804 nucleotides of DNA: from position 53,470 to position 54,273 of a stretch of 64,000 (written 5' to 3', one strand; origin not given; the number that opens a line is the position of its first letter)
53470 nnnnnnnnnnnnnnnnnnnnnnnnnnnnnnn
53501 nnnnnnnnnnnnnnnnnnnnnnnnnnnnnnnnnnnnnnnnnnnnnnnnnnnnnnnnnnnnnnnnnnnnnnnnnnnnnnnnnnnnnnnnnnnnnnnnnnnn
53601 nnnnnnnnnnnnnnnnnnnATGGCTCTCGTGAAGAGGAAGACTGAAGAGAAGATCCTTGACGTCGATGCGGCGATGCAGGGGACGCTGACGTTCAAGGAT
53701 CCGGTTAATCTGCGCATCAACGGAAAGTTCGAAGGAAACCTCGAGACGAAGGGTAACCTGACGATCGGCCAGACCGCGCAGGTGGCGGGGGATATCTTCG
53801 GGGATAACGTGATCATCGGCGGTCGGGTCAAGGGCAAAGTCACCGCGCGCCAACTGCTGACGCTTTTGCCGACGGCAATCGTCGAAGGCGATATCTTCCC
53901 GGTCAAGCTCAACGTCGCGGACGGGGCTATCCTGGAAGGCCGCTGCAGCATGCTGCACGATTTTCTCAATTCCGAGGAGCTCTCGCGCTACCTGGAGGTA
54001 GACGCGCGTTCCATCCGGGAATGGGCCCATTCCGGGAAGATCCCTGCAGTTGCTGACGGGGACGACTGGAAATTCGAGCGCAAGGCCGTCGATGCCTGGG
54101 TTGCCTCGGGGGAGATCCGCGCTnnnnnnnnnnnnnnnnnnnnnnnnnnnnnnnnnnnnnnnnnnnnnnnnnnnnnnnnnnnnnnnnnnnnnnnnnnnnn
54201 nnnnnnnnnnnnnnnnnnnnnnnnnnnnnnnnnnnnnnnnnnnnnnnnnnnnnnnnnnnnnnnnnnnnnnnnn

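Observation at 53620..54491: Bactofilin-HTH fusion followed by a membrane-anchored HTH protein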

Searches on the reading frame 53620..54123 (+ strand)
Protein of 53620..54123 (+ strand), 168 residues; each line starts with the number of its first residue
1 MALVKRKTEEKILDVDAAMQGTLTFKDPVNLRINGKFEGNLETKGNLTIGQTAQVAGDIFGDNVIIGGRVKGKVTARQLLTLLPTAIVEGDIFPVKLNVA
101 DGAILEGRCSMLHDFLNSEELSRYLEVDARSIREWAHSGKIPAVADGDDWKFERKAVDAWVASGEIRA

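Call 3: search_protein_families(library=pfam, proteins=[window:53620-54123:+], max_evalue=1)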
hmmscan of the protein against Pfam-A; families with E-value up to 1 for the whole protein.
window:53620-54123:+ (168 aa): 4 families
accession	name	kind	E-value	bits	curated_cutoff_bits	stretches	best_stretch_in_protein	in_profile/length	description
PF04519.19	Bactofilin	-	8.9e-25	87.2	27.9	1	12-109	2-97/98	Polymer-forming cytoskeletal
PF12728.13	HTH_17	-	2.1e-10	41.2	27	1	115-163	1-49/51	Helix-turn-helix domain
PF21305.2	type_II_gspD_N0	-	0.002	18.4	27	1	48-77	7-36/71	GspD-like, N0 domain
PF13411.12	MerR_1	-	0.13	12.8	21.6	1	118-145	3-30/69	MerR HTH family regulatory protein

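Call 4: search_protein_families(library=ncbifam, proteins=[window:53620-54123:+], max_evalue=1)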
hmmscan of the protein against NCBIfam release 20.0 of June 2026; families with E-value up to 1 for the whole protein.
window:53620-54123:+ (168 aa): 5 families
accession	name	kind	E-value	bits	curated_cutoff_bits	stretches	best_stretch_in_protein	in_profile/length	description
TIGR01764.1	excise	domain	1.3e-09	38.3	28.8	1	119-162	5-48/49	excisionase family DNA-binding protein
NF047737.1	antiphage_MADS1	equivalog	4.1e-08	33.3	80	1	118-161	6-49/49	methylation-associated defense system helix-turn-helix domain-containing protein MAD1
NF033787.1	HTH_BldC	subfamily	0.0014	18.4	77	1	116-143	3-30/49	BldC family transcriptional regulator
NF011715.0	PRK15136.1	equivalog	0.0025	16.5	563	1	45-85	264-305/390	multidrug efflux MFS transporter periplasmic adaptor subunit EmrA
TIGR00998.1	8a0101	subfamily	0.11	11.4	390.8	1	19-86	229-295/334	EmrA/EmrK family multidrug efflux transporter periplasmic adaptor subunit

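Call 5: find_homologous_proteins(query=window:53620-54123:+)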
Query window:53620-54123:+ (168 aa): 2264 proteins with E <= 0.001 among 2400 candidates; the best 120 are listed.
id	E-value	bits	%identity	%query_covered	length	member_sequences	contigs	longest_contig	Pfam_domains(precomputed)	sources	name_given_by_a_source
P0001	1.4e-104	365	100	100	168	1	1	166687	PF12728.14,PF04519.20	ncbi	-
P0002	2.9e-83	296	78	99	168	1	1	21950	PF12728.14,PF04519.20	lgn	-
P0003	7.3e-83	294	77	99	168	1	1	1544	PF12728.14,PF04519.20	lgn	-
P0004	1.2e-82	294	78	97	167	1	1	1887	PF12728.14,PF04519.20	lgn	-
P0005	3.9e-82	292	78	96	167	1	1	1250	PF12728.14,PF04519.20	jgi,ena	-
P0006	5.1e-82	292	78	99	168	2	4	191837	PF12728.14,PF04519.20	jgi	jgi:excisionase family DNA binding protein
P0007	5.9e-82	291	80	96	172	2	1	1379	PF12728.14,PF04519.20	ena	-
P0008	7.3e-82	291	78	99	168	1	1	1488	PF12728.14,PF04519.20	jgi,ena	jgi:cytoskeletal protein CcmA (bactofilin family)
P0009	1.1e-81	290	78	99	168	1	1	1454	PF12728.14,PF04519.20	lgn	-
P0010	1.3e-81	290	80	96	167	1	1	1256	PF12728.14,PF04519.20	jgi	jgi:excisionase family DNA binding protein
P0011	1.6e-81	290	78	99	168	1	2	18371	PF12728.14,PF04519.20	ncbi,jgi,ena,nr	ncbi:MAG: polymer-forming cytoskeletal protein [Candidatus Omnitrophica bacterium]|nr:polymer-formin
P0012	1.9e-81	290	78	96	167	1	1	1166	PF12728.14,PF04519.20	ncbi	-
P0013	2.2e-81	289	74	100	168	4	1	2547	PF12728.14,PF04519.20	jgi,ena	-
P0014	4.0e-81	289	76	96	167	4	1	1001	PF12728.14,PF04519.20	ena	-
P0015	4.4e-81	289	77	99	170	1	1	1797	PF12728.14,PF04519.20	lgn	-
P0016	5.5e-81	288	75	96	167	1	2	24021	PF12728.14,PF04519.20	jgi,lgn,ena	-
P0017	7.5e-81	288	77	96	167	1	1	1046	PF12728.14,PF04519.20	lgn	-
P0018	7.5e-81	288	75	99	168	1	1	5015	PF12728.14,PF04519.20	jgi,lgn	jgi:excisionase family DNA binding protein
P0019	8.5e-81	288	78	96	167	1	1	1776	PF12728.14,PF04519.20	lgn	-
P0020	9.5e-81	287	77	96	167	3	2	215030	PF12728.14,PF04519.20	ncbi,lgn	-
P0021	1.0e-80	287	77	96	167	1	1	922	PF12728.14,PF04519.20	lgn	-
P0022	1.1e-80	287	78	96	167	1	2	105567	PF12728.14,PF04519.20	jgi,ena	-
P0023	1.1e-80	287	77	96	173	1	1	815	PF12728.14,PF04519.20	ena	-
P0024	1.3e-80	287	76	96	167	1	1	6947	PF12728.14,PF04519.20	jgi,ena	-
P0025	1.4e-80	287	77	96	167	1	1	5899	PF12728.14,PF04519.20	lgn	-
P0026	1.4e-80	287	77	96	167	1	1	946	PF12728.14,PF04519.20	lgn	-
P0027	1.5e-80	287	75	99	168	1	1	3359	PF12728.14,PF04519.20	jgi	jgi:excisionase family DNA binding protein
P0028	1.6e-80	287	75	96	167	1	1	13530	PF12728.14,PF04519.20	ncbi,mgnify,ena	mgnify:CR=1 FL=1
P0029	1.7e-80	287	78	96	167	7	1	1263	PF12728.14,PF04519.20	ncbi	-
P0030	1.7e-80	287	77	96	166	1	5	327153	PF12728.14,PF04519.20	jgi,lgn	-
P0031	1.8e-80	287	77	96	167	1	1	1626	PF12728.14,PF04519.20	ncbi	-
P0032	1.9e-80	286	77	96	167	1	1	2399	PF12728.14,PF04519.20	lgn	-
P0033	2.0e-80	286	75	99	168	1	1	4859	PF12728.14,PF04519.20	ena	-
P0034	2.0e-80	286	74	96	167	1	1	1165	PF12728.14,PF04519.20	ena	-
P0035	2.0e-80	286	75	96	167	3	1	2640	PF12728.14,PF04519.20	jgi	-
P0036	2.0e-80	286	77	96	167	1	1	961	PF12728.14,PF04519.20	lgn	-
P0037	2.0e-80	286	76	99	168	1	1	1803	PF12728.14,PF04519.20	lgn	-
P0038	2.0e-80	286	75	96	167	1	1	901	PF12728.14,PF04519.20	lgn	-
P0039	2.0e-80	286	78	96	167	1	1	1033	PF12728.14,PF04519.20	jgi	jgi:excisionase family DNA binding protein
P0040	2.1e-80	286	75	96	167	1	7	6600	PF12728.14,PF04519.20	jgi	jgi:excisionase family DNA binding protein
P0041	2.1e-80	286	75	96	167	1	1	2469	PF12728.14,PF04519.20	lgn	-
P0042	2.2e-80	286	76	96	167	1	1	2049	PF12728.14,PF04519.20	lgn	-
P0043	2.2e-80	286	75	96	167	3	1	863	PF12728.14,PF04519.20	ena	-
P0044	2.4e-80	286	76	96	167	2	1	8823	PF12728.14,PF04519.20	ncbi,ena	-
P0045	2.6e-80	286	76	96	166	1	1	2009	PF12728.14,PF04519.20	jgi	-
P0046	2.7e-80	286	75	96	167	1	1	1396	PF12728.14,PF04519.20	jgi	-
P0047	2.7e-80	286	73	96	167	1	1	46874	PF12728.14,PF04519.20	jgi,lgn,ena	-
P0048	2.8e-80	286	77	96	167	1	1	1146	PF12728.14,PF04519.20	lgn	-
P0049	2.8e-80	286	75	96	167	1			PF12728.14,PF04519.20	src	-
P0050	2.9e-80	286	76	96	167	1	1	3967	PF12728.14,PF04519.20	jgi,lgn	jgi:excisionase family DNA binding protein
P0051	2.9e-80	286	78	96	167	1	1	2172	PF12728.14,PF04519.20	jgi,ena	-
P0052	3.0e-80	286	74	98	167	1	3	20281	PF12728.14,PF04519.20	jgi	jgi:excisionase family DNA binding protein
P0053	3.0e-80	286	75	99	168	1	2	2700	PF12728.14,PF04519.20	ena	-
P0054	3.4e-80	286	75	96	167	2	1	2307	PF12728.14,PF04519.20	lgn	-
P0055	3.5e-80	286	75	95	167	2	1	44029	PF12728.14,PF04519.20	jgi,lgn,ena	-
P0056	3.9e-80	285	76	96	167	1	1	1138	PF12728.14,PF04519.20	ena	-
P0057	4.1e-80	285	78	96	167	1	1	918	PF12728.14,PF04519.20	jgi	-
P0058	4.2e-80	285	76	96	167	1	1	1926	PF12728.14,PF04519.20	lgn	-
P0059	4.2e-80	285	77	96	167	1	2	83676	PF12728.14,PF04519.20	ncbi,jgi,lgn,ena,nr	ncbi:MAG: polymer-forming cytoskeletal protein [Candidatus Omnitrophica bacterium]|jgi:excisionase f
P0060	4.3e-80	285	73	98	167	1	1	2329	PF12728.14,PF04519.20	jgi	jgi:excisionase family DNA binding protein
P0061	4.8e-80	285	77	99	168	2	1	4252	PF12728.14,PF04519.20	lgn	-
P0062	4.9e-80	285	77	96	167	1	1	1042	PF12728.14,PF04519.20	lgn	-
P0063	4.9e-80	285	77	96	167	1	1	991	PF12728.14,PF04519.20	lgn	-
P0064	5.1e-80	285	75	99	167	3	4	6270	PF12728.14,PF04519.20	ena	-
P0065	5.2e-80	285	77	95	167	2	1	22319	PF12728.14,PF04519.20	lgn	-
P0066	6.1e-80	285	77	96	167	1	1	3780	PF12728.14,PF04519.20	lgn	-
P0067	6.3e-80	285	78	96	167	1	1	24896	PF12728.14,PF04519.20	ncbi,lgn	-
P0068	6.6e-80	285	75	96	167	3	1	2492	PF12728.14,PF04519.20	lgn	-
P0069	6.6e-80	285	78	96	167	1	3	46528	PF12728.14,PF04519.20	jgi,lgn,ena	-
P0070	6.9e-80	285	77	96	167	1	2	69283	PF12728.14,PF04519.20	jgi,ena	-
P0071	6.9e-80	285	75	96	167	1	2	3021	PF12728.14,PF04519.20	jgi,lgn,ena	jgi:excisionase family DNA binding protein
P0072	7.0e-80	285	75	97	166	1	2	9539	PF12728.14,PF04519.20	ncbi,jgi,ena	-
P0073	7.3e-80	285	77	96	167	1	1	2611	PF12728.14,PF04519.20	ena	-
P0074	7.8e-80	284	75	96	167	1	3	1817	PF12728.14,PF04519.20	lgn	-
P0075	7.9e-80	284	75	97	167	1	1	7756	PF12728.14,PF04519.20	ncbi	-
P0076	7.9e-80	284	77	96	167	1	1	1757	PF12728.14,PF04519.20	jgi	-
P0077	7.9e-80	284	76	96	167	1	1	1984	PF12728.14,PF04519.20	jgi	jgi:excisionase family DNA binding protein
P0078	8.1e-80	284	74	99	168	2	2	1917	PF12728.14,PF04519.20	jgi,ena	-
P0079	8.4e-80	284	77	96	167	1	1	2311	PF12728.14,PF04519.20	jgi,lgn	-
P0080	8.7e-80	284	73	98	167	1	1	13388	PF12728.14,PF04519.20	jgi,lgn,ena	-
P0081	8.7e-80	284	76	96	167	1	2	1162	PF12728.14,PF04519.20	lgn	-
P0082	9.2e-80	284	74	99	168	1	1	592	PF12728.14,PF04519.20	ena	-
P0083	1.0e-79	284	75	96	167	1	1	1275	PF12728.14,PF04519.20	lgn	-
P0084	1.0e-79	284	75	99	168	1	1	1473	PF12728.14,PF04519.20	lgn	-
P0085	1.1e-79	284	73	96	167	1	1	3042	PF12728.14,PF04519.20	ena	-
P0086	1.3e-79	284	76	97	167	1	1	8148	PF12728.14,PF04519.20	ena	-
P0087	1.3e-79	284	76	96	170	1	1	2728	PF12728.14,PF04519.20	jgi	-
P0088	1.4e-79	284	74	96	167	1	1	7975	PF12728.14,PF04519.20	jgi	jgi:excisionase family DNA binding protein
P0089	1.4e-79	284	72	99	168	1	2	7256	PF12728.14,PF04519.20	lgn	-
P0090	1.4e-79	284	76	96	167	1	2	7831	PF12728.14,PF04519.20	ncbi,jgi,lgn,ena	-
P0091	1.4e-79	284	78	96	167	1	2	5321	PF12728.14,PF04519.20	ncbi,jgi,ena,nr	ncbi:MAG: polymer-forming cytoskeletal protein [Candidatus Omnitrophica bacterium]|jgi:excisionase f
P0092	1.5e-79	284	77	96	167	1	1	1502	PF12728.14,PF04519.20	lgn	-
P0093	1.5e-79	284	77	96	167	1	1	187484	PF12728.14,PF04519.20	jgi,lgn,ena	-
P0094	1.6e-79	283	73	96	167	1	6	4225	PF12728.14,PF04519.20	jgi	jgi:excisionase family DNA binding protein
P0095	1.7e-79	283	73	99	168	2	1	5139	PF12728.14,PF04519.20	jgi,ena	-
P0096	1.9e-79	283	77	96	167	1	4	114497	PF12728.14,PF04519.20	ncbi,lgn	-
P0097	1.9e-79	283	74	96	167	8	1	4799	PF12728.14,PF04519.20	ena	-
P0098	2.0e-79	283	76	96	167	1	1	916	PF12728.14,PF04519.20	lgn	-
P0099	2.0e-79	283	74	97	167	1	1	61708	PF12728.14,PF04519.20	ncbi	ncbi:polymer-forming cytoskeletal protein [Candidatus Omnitrophota bacterium]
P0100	2.0e-79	283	76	96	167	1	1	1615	PF12728.14,PF04519.20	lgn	-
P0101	2.0e-79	283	77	96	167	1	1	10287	PF12728.14,PF04519.20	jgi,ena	-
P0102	2.1e-79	283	76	96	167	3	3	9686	PF12728.14,PF04519.20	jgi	jgi:excisionase family DNA binding protein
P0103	2.1e-79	283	74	96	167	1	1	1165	PF12728.14,PF04519.20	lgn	-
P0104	2.1e-79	283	75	96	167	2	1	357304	PF12728.14,PF04519.20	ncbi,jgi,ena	ncbi:MAG: polymer-forming cytoskeletal protein [Candidatus Omnitrophota bacterium]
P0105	2.2e-79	283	76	96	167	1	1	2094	PF12728.14,PF04519.20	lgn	-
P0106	2.2e-79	283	77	96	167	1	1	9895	PF12728.14,PF04519.20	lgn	-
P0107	2.4e-79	283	74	98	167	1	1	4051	PF12728.14,PF04519.20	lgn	-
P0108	2.6e-79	283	76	96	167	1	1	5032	PF12728.14,PF04519.20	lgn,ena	-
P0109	2.7e-79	283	71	99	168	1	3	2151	PF12728.14,PF04519.20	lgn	-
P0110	2.8e-79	283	74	98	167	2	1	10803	PF12728.14,PF04519.20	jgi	-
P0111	2.8e-79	283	74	96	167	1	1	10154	PF12728.14,PF04519.20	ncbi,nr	ncbi:MAG: polymer-forming cytoskeletal protein [Candidatus Omnitrophica bacterium]|nr:polymer-formin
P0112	2.9e-79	283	76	96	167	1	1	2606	PF12728.14,PF04519.20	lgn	-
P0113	3.0e-79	283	75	97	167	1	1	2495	PF12728.14,PF04519.20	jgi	-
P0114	3.0e-79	283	76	96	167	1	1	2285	PF12728.14,PF04519.20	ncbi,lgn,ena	-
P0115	3.1e-79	283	75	96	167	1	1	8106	PF12728.14,PF04519.20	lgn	-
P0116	3.5e-79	282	73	96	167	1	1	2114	PF12728.14,PF04519.20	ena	-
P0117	3.7e-79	282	74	96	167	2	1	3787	PF12728.14,PF04519.20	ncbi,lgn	-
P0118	3.9e-79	282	77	96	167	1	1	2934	PF12728.14,PF04519.20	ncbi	-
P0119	4.2e-79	282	75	96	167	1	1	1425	PF12728.14,PF04519.20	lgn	-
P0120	4.2e-79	282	76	96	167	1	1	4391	PF12728.14,PF04519.20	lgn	-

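Call 8: find_related_loci(query=window:53620-54123:+, collection=genome_contigs, flank=6000)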
Query window:53620-54123:+ (168 aa) in genome_contigs; peptide patterns used: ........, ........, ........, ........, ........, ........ (x = any residue, [..] = any of these).
310 stretches matched a pattern; 148 encode a relative of the query (tblastn E <= 1e-3); the best 80 are kept; 80 distinct loci.
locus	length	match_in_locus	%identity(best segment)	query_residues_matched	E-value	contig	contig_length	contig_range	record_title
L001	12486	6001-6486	77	5-166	1e-86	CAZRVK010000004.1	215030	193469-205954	MAG TPA_asm: uncultured Planctomycetales bacterium isolate binchicken_co117_54 genome assembly, contig: NODE_53_length_2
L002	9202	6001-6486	75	5-166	3e-85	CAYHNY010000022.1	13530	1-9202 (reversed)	MAG TPA_asm: uncultured Planctomycetales bacterium isolate ERP119705_co14_517 genome assembly, contig: NODE_5550_length_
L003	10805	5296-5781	77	5-166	3e-85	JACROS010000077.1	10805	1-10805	MAG: Candidatus Omnitrophota bacterium isolate NC_groundwater_1967_Pr3_S-0.2um_38_3 scaffold_526126, whole genome shotgu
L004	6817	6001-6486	76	5-166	7e-85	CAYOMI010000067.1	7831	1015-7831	MAG TPA_asm: uncultured Planctomycetales bacterium isolate SRP098346_co1_93 genome assembly, contig: NODE_12729_length_7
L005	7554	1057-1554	73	1-166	1e-84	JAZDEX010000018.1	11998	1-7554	MAG: Candidatus Omnitrophota bacterium isolate MEGAHIT-group-0.17 k141_18472829, whole genome shotgun sequence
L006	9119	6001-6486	77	5-166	3e-84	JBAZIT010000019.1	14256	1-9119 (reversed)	MAG: Candidatus Omnitrophota bacterium isolate SO_2017_LW4_101 scaffold_8237_c1_LW137-91_2017, whole genome shotgun sequ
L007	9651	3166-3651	76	5-166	3e-84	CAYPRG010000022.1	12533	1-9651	MAG TPA_asm: uncultured Planctomycetales bacterium isolate SRP178699_co1_560 genome assembly, contig: NODE_6734_length_1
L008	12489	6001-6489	74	5-167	4e-84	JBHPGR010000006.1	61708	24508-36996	Candidatus Omnitrophota bacterium isolate SAG AM-311-N03 NODE_6_length_61708_cov_31.265291, whole genome shotgun sequenc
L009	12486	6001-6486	76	5-166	6e-84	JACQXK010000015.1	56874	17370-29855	MAG: Candidatus Omnitrophota bacterium isolate NC_groundwater_1513_Pr4_B-0.1um_40_4 SR1-18-B1_scaffold_39807, whole geno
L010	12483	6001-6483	75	6-166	7e-84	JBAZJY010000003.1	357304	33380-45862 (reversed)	MAG: Candidatus Omnitrophota bacterium isolate SO_2017_LW4_130 scaffold_79_c1_LW137-91_2017, whole genome shotgun sequen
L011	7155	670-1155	74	5-166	2e-83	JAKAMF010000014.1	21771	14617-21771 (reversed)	MAG: bacterium isolate WY5.bin157 NODE_3729_length_21771_cov_1.294724, whole genome shotgun sequence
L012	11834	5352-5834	76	6-166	2e-83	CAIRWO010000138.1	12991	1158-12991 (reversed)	MAG: Candidatus Omnitrophica bacterium isolate A4_bin-512 genome assembly, contig: bin-512:138/218, whole genome shotgun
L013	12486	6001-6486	77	5-166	4e-83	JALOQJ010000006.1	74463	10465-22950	MAG: Candidatus Omnitrophota bacterium isolate Prado152 scaffold_913, whole genome shotgun sequence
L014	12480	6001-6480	76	5-164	3e-83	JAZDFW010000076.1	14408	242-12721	MAG: Candidatus Omnitrophota bacterium isolate MEGAHIT-group-0.225 k141_15362127, whole genome shotgun sequence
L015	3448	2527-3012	73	5-166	3e-83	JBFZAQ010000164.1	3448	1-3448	MAG: Candidatus Omnitrophota bacterium isolate PPR_0471 k121_6282060, whole genome shotgun sequence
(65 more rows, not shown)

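Call 11: find_encoding_contigs(protein=P0001, flank=3000, max_places=2)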
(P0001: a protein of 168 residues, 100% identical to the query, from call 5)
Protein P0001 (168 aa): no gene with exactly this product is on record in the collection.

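Call 20: search_protein_representatives(protein=window:53620-54123:+)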
Query: 168 residues. Proteins with E-value up to 0.001 (for the whole library): 11103; up to 1e-10: 447; up to 1e-30: 21. The best 150 are listed.
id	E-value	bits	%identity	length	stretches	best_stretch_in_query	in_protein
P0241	2.8e-48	180.2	51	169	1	5-166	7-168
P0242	2.4e-43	164.2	50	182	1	5-164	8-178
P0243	3.8e-43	163.5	50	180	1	7-165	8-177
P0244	1.0e-41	158.8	66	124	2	4-79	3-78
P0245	1.2e-41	158.7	51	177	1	8-167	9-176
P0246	2.9e-41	157.4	50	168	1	5-163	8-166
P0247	8.1e-41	155.9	69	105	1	19-123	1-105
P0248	1.0e-38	149.1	46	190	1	9-163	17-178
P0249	1.9e-38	148.2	47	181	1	11-166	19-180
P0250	2.3e-38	148.0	48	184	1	4-168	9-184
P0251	2.6e-38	147.8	47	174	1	8-163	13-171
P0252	3.7e-38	147.3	47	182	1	7-163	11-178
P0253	9.7e-38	145.9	52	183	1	5-167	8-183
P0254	1.0e-36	142.6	48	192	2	8-121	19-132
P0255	1.3e-36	142.3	45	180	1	10-163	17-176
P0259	2.2e-33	131.8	42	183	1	5-162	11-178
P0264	5.8e-29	117.4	40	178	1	8-166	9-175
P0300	1.6e-17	80.2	34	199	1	8-163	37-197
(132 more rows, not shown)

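Call 21: list_cluster_members(proteins=[P0241, P0242, P0243, P0245, P0248, P0250, P0255, P0259, P0264, P0300])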
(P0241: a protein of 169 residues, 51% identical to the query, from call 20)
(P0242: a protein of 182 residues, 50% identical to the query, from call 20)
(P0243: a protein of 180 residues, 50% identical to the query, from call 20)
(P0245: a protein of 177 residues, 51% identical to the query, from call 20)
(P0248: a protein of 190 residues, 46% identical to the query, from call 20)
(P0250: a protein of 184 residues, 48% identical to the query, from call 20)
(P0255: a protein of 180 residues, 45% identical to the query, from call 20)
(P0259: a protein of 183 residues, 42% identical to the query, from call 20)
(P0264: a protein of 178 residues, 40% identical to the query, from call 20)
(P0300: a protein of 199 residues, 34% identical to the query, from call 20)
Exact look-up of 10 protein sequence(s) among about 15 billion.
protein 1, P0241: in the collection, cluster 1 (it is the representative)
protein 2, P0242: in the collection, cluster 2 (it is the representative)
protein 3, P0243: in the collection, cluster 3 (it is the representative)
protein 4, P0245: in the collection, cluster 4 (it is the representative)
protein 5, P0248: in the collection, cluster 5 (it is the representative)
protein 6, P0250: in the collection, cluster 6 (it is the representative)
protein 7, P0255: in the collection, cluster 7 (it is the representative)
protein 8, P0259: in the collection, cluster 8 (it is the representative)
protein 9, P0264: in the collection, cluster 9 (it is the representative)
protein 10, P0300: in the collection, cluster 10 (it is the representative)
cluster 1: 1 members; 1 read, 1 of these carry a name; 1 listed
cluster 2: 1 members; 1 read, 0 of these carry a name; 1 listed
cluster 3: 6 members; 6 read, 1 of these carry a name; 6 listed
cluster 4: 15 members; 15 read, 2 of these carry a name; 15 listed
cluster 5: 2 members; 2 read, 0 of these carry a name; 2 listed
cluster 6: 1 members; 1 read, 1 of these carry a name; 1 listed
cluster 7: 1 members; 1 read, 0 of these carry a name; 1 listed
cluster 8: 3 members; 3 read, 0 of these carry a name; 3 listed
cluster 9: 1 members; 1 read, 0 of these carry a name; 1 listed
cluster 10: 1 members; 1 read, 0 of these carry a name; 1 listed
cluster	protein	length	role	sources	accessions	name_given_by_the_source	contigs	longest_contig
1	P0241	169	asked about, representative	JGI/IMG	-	excisionase family DNA binding protein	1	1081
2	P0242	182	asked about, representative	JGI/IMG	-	-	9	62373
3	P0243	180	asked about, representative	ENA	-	-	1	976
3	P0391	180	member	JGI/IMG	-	cytoskeletal protein CcmA (bactofilin family)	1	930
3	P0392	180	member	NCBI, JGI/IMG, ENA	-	-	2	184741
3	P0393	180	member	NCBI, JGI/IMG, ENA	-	-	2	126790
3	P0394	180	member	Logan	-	-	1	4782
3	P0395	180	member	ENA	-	-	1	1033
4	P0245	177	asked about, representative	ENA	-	-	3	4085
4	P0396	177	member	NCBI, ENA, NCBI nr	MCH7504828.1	polymer-forming cytoskeletal protein [PVC group bacterium]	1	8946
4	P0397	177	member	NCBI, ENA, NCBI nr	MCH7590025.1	polymer-forming cytoskeletal protein [PVC group bacterium]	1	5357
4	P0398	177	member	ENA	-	-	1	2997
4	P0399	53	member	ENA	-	-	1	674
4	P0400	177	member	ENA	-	-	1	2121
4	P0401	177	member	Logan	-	-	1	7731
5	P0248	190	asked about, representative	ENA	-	-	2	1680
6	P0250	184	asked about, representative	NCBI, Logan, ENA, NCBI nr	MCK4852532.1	MAG: polymer-forming cytoskeletal protein [Candidatus Omnitrophica bacterium] | polymer-forming cytoskeletal protein [Candidatus Omnitrophota bacterium]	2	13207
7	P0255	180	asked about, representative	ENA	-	-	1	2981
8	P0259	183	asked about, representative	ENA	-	-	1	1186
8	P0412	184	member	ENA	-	-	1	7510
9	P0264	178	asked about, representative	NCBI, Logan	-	-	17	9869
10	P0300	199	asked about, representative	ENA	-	-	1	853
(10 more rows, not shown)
